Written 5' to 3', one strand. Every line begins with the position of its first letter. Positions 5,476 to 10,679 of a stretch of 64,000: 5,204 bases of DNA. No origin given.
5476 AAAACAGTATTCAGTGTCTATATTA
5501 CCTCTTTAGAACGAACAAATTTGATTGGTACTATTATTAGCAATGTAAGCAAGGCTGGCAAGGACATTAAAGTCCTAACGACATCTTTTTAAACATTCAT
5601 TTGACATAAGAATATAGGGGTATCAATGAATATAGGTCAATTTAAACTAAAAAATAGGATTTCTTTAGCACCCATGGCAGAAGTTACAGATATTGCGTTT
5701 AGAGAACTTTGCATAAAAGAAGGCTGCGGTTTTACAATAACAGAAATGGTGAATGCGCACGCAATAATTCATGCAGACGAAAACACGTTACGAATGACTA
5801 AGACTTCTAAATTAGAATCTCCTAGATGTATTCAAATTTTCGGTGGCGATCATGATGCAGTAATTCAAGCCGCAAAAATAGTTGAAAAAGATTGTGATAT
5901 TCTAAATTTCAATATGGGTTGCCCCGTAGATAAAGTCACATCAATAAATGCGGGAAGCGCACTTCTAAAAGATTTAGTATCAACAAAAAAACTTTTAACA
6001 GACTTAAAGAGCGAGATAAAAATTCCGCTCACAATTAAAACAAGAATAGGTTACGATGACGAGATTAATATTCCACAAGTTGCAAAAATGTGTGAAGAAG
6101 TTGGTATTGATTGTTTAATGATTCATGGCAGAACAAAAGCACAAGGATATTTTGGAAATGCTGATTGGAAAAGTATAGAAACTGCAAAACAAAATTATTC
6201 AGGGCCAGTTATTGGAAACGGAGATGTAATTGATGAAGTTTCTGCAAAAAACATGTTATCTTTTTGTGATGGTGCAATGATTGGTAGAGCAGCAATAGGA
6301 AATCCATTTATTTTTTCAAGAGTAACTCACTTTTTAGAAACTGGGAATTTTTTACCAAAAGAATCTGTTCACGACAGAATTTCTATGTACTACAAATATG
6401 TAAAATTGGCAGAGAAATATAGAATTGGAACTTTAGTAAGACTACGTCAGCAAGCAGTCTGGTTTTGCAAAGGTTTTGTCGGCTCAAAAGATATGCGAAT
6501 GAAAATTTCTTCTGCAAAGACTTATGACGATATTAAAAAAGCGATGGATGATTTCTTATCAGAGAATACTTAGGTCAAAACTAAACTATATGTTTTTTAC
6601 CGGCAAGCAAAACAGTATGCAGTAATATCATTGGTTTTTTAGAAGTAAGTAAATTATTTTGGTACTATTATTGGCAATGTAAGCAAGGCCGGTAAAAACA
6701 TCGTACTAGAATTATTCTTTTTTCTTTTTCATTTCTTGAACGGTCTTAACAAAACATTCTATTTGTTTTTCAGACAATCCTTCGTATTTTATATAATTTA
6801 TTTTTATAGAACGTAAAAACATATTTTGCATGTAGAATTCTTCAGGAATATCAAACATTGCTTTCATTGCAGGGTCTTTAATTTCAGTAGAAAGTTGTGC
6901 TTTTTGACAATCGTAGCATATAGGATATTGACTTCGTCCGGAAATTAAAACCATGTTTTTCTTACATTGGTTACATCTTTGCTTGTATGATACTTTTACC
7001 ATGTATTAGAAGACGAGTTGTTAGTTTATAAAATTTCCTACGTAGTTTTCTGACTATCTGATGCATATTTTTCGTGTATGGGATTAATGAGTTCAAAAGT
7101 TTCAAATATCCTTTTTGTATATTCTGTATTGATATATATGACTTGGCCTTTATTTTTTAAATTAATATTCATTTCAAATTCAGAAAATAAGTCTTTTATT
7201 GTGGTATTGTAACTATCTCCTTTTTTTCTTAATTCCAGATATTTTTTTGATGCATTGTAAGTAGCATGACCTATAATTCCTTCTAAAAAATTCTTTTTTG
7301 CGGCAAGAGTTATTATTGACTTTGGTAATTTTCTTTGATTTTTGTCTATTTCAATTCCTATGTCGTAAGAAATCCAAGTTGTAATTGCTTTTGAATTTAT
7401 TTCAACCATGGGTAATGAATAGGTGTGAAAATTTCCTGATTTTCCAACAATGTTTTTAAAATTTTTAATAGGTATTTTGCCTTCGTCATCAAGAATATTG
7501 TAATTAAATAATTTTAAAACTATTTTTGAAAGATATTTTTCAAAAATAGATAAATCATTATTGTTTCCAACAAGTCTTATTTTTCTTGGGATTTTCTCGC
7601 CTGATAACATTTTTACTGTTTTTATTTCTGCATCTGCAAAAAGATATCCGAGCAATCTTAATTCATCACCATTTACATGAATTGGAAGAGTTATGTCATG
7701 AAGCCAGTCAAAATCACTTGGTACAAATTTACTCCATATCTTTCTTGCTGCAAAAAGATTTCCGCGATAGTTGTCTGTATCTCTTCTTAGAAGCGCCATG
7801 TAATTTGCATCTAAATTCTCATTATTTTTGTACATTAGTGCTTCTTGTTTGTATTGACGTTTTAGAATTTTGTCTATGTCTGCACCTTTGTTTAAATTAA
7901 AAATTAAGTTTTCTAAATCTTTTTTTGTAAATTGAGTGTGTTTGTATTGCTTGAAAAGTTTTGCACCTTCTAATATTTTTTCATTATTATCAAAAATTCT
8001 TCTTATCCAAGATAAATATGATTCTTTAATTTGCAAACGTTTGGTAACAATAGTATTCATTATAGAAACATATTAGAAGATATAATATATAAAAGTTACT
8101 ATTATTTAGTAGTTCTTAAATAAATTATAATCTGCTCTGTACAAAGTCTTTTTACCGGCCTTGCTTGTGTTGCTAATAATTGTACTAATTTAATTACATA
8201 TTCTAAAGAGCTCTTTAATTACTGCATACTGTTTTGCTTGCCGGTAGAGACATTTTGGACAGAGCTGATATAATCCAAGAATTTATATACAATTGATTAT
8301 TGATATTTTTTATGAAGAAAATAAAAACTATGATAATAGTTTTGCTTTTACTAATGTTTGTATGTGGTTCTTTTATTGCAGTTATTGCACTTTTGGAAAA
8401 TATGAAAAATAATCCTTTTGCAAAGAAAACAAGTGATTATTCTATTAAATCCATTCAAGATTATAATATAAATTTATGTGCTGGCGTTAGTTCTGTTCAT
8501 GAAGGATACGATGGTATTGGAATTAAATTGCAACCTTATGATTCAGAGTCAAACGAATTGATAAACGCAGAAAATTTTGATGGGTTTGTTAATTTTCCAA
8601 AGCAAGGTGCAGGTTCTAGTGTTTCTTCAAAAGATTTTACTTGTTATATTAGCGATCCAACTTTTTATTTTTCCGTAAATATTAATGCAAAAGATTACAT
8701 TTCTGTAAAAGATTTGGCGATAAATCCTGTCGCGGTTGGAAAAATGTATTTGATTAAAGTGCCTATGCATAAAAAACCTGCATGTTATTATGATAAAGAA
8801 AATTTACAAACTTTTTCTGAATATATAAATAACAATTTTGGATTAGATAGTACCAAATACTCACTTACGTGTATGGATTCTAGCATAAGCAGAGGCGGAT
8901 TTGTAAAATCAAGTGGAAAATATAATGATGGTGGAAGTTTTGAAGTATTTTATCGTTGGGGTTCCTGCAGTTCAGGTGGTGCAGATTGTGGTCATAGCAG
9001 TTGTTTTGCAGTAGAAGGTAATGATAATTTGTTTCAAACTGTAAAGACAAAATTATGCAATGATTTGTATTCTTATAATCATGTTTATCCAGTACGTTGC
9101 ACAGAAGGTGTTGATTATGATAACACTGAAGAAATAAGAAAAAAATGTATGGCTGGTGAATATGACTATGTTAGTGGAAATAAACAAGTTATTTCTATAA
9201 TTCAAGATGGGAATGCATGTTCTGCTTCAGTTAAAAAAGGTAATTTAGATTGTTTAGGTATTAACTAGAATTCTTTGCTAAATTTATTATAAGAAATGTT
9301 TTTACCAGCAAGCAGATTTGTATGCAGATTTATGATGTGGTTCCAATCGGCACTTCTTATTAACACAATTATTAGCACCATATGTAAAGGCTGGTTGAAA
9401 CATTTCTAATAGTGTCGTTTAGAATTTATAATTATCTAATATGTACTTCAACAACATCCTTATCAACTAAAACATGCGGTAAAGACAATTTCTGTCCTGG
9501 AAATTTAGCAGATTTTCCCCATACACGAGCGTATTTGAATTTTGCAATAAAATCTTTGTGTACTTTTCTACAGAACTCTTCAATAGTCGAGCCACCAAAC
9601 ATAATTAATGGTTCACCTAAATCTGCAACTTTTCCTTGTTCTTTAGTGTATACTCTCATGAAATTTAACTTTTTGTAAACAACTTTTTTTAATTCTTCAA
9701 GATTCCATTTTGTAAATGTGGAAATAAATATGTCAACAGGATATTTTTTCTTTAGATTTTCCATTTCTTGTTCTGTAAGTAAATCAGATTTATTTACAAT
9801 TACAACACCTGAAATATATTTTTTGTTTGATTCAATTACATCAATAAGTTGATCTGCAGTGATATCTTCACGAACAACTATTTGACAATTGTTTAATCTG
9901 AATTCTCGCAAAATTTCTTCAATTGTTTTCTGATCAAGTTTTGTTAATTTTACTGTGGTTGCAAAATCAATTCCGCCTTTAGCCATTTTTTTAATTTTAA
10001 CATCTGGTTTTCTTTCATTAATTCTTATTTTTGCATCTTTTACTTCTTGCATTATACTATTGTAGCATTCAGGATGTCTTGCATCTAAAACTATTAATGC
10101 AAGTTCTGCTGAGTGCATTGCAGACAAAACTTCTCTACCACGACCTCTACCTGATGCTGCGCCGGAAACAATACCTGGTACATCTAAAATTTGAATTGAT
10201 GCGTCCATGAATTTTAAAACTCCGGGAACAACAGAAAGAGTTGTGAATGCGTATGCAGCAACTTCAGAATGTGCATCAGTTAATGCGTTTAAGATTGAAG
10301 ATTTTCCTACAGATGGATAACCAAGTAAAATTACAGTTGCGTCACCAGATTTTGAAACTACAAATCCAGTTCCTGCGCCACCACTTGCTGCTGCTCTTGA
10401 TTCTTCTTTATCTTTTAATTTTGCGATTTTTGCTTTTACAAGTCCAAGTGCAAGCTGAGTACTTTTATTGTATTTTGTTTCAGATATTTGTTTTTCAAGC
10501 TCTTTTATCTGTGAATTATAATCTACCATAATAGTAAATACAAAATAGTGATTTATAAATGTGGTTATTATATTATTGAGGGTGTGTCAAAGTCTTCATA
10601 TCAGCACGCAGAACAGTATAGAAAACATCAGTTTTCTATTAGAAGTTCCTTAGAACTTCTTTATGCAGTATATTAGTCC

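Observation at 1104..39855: The terminal arms co-vary within each copy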

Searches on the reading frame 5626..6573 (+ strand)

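Call 13: search_protein_families(library=pfam, proteins=[window:5626-6573:+])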
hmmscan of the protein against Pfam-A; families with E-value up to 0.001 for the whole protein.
window:5626-6573:+ (315 aa): 1 family
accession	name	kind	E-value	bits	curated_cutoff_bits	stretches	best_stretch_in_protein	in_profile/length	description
PF01207.24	Dus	-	1.2e-72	245.1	20.4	1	14-311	2-307/311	Dihydrouridine synthase (Dus)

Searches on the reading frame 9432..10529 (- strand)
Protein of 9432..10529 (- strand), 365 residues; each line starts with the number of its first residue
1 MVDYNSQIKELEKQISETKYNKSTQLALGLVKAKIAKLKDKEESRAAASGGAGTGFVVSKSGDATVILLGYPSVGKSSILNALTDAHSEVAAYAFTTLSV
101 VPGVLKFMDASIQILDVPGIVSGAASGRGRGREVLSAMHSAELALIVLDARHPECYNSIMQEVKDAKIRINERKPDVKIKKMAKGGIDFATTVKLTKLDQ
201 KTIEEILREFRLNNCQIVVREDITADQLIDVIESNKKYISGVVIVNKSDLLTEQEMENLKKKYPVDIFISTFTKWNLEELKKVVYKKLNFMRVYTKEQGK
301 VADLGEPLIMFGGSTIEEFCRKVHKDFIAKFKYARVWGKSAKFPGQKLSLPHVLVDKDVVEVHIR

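Call 13: search_protein_families(library=pfam, proteins=[window:9432-10529:-])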
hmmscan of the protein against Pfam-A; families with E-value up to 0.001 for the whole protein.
window:9432-10529:- (365 aa): 6 families
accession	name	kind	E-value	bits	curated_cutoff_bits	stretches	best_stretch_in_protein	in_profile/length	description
PF16897.10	MMR_HSR1_Xtn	-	4.3e-33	113.9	35.2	1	184-289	1-105/106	C-terminal region of MMR_HSR1 domain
PF01926.29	MMR_HSR1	-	6.8e-21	74.9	21.9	1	66-169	2-102/113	50S ribosome-binding GTPase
PF02824.27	TGS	-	3.2e-13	50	22.2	1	291-362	1-58/60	TGS domain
PF02421.24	FeoB_N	-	6.8e-12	45.6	27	1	65-154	2-92/156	Ferrous iron transport protein B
PF00350.29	Dynamin_N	-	9.7e-06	26.1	27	0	106-155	97-143/168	Dynamin family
PF03193.22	RsgA_GTPase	-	2e-05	24.9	30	0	59-86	102-129/174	RsgA GTPase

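Call 48: find_homologous_proteins(query=window:9432-10529:-, max_evalue=1e-60)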
Query window:9432-10529:- (365 aa): 2971 proteins with E <= 1e-60 among 8000 candidates; the best 120 are listed.
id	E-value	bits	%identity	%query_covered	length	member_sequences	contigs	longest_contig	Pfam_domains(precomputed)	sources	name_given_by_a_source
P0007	3.8e-195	666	81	100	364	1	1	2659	PF02824.28,PF01926.30,PF00350.30,PF02421.25,PF16897.11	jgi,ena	-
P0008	4.3e-192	656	79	100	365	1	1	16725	PF02824.28,PF01926.30,PF00350.30,PF02421.25,PF16897.11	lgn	-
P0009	1.2e-166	572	68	100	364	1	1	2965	PF02824.28,PF01926.30,PF02421.25,PF03193.23,PF16897.11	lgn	-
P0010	3.5e-165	567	67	100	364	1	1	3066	PF02824.28,PF01926.30,PF02421.25,PF16897.11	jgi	-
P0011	2.3e-160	551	65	100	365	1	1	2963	PF02824.28,PF01926.30,PF02421.25,PF16897.11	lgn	-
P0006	1.3e-159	549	91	73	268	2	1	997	PF02824.28,PF16897.11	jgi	jgi:hypothetical protein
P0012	7.2e-142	490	61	100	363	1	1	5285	PF02824.28,PF01926.30,PF02421.25,PF16897.11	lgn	-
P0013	9.7e-138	477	59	100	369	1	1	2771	PF02824.28,PF01926.30,PF00350.30,PF02421.25,PF16897.11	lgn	-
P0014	1.2e-137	477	60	98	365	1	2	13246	PF02824.28,PF01926.30,PF02421.25,PF16897.11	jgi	-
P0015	2.5e-136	472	58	100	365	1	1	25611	PF02824.28,PF01926.30,PF00350.30,PF02421.25,PF16897.11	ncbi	-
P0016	2.8e-136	472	60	98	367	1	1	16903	PF02824.28,PF01926.30,PF02421.25,PF16897.11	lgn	-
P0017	3.9e-135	468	57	100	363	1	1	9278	PF02824.28,PF01926.30,PF02421.25,PF16897.11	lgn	-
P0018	6.9e-135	467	61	99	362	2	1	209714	PF02824.28,PF01926.30,PF00350.30,PF02421.25,PF16897.11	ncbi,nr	ncbi:GTP-binding protein [Candidatus Woesearchaeota archaeon]|nr:GTP-binding protein [Candidatus Woe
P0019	7.6e-135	467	57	100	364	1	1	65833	PF02824.28,PF01926.30,PF02421.25,PF03193.23,PF16897.11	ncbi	ncbi:MAG: GTP-binding protein [archaeon]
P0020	9.8e-135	467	58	100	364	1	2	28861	PF02824.28,PF01926.30,PF00350.30,PF02421.25,PF00009.34,PF03193.23,PF16897.11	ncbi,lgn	ncbi:MAG: OBG GTPase family GTP-binding protein [Nanoarchaeota archaeon]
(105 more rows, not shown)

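Call 49: find_encoding_contigs(protein=P0008, flank=10000, max_places=3)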
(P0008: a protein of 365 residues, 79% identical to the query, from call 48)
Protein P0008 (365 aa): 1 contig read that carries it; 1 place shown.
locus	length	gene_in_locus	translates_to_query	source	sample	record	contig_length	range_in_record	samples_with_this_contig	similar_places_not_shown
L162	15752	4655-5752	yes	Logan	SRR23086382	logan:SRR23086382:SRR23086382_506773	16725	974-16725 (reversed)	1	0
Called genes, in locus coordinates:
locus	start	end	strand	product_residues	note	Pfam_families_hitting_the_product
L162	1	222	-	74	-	?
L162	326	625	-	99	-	-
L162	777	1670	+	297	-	PF02932:Neur_chan_memb (weak)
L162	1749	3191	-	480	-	PF13537:GATase_7, PF00156:Pribosyltran (weak)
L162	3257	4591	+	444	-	-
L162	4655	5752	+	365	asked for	PF00350:Dynamin_N (faint), PF01926:MMR_HSR1, PF02421:FeoB_N, PF16897:MMR_HSR1_Xtn, PF02824:TGS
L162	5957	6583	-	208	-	PF01966:HD, PF13487:HD_5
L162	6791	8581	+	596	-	-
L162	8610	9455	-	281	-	PF00149:Metallophos, PF12850:Metallophos_2 (faint), PF14582:Metallophos_3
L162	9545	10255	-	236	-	-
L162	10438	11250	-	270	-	PF19420:DDAH_eukar (faint)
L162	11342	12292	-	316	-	PF01207:Dus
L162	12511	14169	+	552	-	PF00343:Phosphorylase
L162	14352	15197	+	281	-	PF05833:NFACT_N (weak), PF05670:NFACT-R_1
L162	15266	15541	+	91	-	-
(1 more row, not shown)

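Call 50: find_encoding_contigs(protein=P0007, flank=10000, max_places=3)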
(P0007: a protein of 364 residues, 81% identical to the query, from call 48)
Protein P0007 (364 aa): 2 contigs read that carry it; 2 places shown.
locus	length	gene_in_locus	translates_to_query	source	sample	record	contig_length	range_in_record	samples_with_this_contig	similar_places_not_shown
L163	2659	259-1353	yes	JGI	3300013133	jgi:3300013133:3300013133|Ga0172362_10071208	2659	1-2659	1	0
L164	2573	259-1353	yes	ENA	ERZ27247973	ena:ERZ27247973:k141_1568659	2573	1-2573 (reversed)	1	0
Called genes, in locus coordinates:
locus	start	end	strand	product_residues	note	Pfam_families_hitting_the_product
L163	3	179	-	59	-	?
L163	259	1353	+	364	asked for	PF00350:Dynamin_N (faint), PF01926:MMR_HSR1, PF02421:FeoB_N, PF16897:MMR_HSR1_Xtn, PF02824:TGS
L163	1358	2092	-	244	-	PF12728:HTH_17 (faint), PF13411:MerR_1 (faint)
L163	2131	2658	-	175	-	?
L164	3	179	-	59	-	?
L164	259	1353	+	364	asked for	PF00350:Dynamin_N (faint), PF01926:MMR_HSR1, PF02421:FeoB_N, PF16897:MMR_HSR1_Xtn, PF02824:TGS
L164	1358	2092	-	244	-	PF12728:HTH_17 (faint), PF13411:MerR_1 (faint)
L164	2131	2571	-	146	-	?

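Call 51: find_encoding_contigs(protein=P0009, flank=10000, max_places=3)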
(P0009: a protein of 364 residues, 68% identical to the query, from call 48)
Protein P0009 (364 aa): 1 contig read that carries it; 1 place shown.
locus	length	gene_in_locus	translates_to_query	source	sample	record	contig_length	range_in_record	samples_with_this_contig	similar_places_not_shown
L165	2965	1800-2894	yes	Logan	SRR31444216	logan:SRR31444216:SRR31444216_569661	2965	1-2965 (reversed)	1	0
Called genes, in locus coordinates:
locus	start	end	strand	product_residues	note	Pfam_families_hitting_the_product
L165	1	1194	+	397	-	?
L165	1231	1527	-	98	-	-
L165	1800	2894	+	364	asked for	PF03193:RsgA_GTPase (faint), PF01926:MMR_HSR1, PF02421:FeoB_N, PF16897:MMR_HSR1_Xtn, PF02824:TGS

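Call 52: find_encoding_contigs(protein=P0010, flank=10000, max_places=3)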
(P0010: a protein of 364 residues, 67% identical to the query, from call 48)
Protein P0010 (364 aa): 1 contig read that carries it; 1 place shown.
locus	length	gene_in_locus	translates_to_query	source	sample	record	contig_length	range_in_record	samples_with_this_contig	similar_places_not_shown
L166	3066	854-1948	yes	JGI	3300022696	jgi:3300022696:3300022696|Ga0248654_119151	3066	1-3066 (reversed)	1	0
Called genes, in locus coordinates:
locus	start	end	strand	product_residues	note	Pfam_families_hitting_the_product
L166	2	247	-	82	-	?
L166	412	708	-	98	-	-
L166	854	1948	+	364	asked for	PF01926:MMR_HSR1, PF02421:FeoB_N, PF16897:MMR_HSR1_Xtn, PF02824:TGS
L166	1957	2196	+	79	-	-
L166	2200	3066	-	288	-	?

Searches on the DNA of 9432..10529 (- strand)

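Call 64: search_with_rna_model(model_id=R1, sources=[L162, L163, L165, L166, L092, L039, L040, L041, L042, L043], max_evalue=1)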
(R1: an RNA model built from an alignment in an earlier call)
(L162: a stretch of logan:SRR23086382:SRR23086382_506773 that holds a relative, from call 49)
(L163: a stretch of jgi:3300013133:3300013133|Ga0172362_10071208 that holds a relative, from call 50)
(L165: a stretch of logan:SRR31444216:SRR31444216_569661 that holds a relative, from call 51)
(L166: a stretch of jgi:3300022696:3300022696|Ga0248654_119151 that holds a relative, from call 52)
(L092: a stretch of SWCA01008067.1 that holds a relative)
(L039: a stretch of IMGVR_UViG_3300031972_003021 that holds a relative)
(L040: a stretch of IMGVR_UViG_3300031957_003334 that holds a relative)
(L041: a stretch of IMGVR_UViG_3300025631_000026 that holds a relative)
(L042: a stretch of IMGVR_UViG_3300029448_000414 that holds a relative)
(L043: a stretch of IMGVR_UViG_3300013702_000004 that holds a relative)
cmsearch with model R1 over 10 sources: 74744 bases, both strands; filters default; matches with E-value up to 1: 5.
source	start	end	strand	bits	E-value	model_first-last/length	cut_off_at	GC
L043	1064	1213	+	22.7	0.00094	1-146/146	no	0.37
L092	2614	2667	+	21.8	0.0017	61-113/146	no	0.26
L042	8307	8448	-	17.6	0.033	1-146/146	no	0.35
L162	1724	1859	+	14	0.4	1-146/146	no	0.31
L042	3346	3424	+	13.7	0.52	38-113/146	no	0.27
